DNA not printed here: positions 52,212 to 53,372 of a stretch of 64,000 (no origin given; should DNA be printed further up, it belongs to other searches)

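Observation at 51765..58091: Five-gene ECF sigma / anti-sigma / type-B cargo / PorP-SprF / TPR-PD40 module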

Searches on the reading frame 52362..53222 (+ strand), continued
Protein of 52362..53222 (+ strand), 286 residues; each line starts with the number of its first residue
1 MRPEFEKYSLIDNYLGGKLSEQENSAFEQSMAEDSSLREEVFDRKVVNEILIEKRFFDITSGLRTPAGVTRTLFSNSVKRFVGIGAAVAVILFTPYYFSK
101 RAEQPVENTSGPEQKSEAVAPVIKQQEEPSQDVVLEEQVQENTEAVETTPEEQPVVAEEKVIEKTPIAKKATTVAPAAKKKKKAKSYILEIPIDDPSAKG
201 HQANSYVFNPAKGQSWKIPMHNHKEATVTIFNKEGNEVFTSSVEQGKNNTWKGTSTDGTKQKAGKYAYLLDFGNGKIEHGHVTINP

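Call 62: search_protein_families(library=pfam, alignment_id=A4, max_evalue=0.1)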
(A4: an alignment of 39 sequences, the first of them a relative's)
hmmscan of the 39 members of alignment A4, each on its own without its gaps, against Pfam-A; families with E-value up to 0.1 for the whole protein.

A. member 1, P0001 (286 aa): 2 families
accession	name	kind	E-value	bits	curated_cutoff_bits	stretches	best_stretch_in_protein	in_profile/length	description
PF13585.12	CHU_C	-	1.4e-10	41.6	27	1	213-283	15-85/86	CHU_C Type IX secretion signal domain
PF13860.13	FlgD_ig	-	5.1e-05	23.6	27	1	223-267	22-70/79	FlgD Ig-like domain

B. families by the number of members that match (of 39 scanned): 26 families (the first 25 are shown)
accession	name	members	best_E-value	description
PF13585.12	CHU_C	39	4.5e-11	CHU_C Type IX secretion signal domain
PF13860.13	FlgD_ig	34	4.6e-07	FlgD Ig-like domain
PF13573.12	SprB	9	1e-05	SprB repeat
PF13490.11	zf-HC2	3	0.062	Putative zinc-finger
PF18962.6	Por_Secre_tail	2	0.00058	Secretion system C-terminal sorting domain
PF08931.15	Caudo_bapla_RBP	1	0.0098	Lactophage receptor-binding protein C-terminal head domain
PF22424.2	HK620_9_C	1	0.01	HK620, Tail spike protein, C-terminal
PF10844.13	DUF2577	1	0.023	Protein of unknown function (DUF2577)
PF04151.21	PPC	1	0.032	Bacterial pre-peptidase C-terminal domain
PF10828.13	DUF2570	1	0.037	Protein of unknown function (DUF2570)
PF21518.3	Sas-5-like_implico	1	0.039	Spindle assembly abnormal protein 5, implico domain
PF21493.2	TubZ_C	1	0.041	Tubulin-like protein TubZ, C-terminal domain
PF06020.16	Roughex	1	0.042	Drosophila roughex protein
PF14273.11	DUF4360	1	0.042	Domain of unknown function (DUF4360)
PF16004.10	EFTUD2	1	0.042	116 kDa U5 small nuclear ribonucleoprotein component N-terminus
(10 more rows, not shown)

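Call 90: list_cluster_members(proteins=[P0157, P0161, P0165, P0172, P0179, P0199, P0207, P0211, P0220, P0253])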
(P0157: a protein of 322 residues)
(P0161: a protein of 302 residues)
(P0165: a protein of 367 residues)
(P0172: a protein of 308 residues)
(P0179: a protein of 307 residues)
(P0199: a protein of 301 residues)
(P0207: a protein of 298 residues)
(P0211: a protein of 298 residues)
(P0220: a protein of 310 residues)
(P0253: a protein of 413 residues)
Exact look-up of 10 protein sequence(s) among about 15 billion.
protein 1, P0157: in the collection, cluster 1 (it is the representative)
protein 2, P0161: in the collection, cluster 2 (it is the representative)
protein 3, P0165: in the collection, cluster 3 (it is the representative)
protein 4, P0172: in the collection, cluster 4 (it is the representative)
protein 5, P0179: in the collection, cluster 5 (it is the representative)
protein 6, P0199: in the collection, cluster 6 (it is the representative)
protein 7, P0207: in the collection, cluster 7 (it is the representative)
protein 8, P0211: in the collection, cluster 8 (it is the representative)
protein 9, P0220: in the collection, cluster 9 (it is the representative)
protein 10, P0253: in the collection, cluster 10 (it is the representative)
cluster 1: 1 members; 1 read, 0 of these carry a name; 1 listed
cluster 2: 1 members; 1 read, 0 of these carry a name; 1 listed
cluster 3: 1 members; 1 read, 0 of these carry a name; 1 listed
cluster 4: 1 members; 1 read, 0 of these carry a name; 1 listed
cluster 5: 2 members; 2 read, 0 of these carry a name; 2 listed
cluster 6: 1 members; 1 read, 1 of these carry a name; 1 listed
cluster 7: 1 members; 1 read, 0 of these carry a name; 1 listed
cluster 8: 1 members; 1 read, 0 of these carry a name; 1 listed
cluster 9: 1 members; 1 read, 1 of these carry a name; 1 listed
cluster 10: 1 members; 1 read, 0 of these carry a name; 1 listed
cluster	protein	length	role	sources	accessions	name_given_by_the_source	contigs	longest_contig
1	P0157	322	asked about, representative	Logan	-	-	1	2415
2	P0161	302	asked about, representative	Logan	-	-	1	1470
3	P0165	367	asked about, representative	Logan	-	-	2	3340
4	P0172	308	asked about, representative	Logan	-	-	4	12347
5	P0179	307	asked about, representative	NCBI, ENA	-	-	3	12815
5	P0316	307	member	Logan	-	-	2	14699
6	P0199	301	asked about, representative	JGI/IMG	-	hypothetical protein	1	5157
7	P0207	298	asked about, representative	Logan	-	-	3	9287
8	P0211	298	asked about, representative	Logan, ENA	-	-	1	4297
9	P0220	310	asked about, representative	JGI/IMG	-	hypothetical protein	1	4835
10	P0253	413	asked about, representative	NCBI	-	-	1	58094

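Call 91: find_encoding_contigs(protein=P0179, flank=7000, max_places=2)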
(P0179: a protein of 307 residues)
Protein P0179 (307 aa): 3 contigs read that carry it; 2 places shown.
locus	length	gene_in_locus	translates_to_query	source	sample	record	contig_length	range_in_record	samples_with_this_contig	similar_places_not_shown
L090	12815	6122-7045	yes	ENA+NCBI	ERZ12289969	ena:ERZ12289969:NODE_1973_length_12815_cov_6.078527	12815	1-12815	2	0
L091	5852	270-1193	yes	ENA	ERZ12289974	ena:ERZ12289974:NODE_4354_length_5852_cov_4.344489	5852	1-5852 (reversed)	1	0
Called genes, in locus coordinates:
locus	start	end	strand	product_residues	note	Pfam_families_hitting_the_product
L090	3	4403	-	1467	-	?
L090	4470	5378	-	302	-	PF11751:PorP_SprF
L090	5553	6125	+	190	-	PF04542:Sigma70_r2 (weak)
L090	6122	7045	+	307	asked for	PF13585:CHU_C (weak)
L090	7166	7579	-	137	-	-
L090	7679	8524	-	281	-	PF14243:R2K_3, PF18299:R2K_2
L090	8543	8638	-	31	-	-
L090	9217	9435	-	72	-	PF14117:DUF4287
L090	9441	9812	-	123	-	PF13564:DoxX_2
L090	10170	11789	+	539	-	PF04616:Glyco_hydro_43, PF17851:GH43_C2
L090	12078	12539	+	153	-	PF01797:Y1_Tnp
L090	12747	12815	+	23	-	?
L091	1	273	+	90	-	?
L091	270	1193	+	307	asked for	PF13585:CHU_C (weak)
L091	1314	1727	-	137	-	-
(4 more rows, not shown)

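Call 92: find_encoding_contigs(protein=P0253, flank=7000, max_places=1)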
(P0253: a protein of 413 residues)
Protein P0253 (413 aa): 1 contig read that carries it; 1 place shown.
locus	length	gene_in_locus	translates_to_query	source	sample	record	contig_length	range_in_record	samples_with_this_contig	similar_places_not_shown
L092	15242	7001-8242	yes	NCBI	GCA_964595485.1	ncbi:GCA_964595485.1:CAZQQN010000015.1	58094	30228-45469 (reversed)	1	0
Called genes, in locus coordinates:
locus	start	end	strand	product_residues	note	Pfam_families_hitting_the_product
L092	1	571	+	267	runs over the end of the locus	-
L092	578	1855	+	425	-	PF11104:PilM_2 (faint), PF02491:SHS2_FTSA, PF06723:MreB_Mbl, PF06277:EutA (weak), PF14450:FtsA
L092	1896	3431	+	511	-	PF00091:Tubulin, PF12327:FtsZ_C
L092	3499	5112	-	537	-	PF13860:FlgD_ig (weak)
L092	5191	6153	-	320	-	PF11751:PorP_SprF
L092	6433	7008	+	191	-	PF04542:Sigma70_r2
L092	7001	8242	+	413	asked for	PF13585:CHU_C (weak), PF13860:FlgD_ig (weak)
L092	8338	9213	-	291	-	PF01370:Epimerase, PF04321:RmlD_sub_bind, PF02719:Polysacc_synt_2, PF16363:GDP_Man_Dehyd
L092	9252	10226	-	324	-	PF01370:Epimerase, PF04321:RmlD_sub_bind, PF16363:GDP_Man_Dehyd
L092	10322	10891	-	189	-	PF00908:dTDP_sugar_isom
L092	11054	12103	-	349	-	PF00535:Glycos_transf_2, PF10111:Glyco_tranf_2_2, PF13641:Glyco_tranf_2_3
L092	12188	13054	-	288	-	PF03279:Lip_A_acyltrans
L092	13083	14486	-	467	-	PF20094:GWxTD_dom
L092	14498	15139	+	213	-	PF08889:WbqC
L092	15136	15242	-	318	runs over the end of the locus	PF03255:ACCA, PF01039:Carboxyl_trans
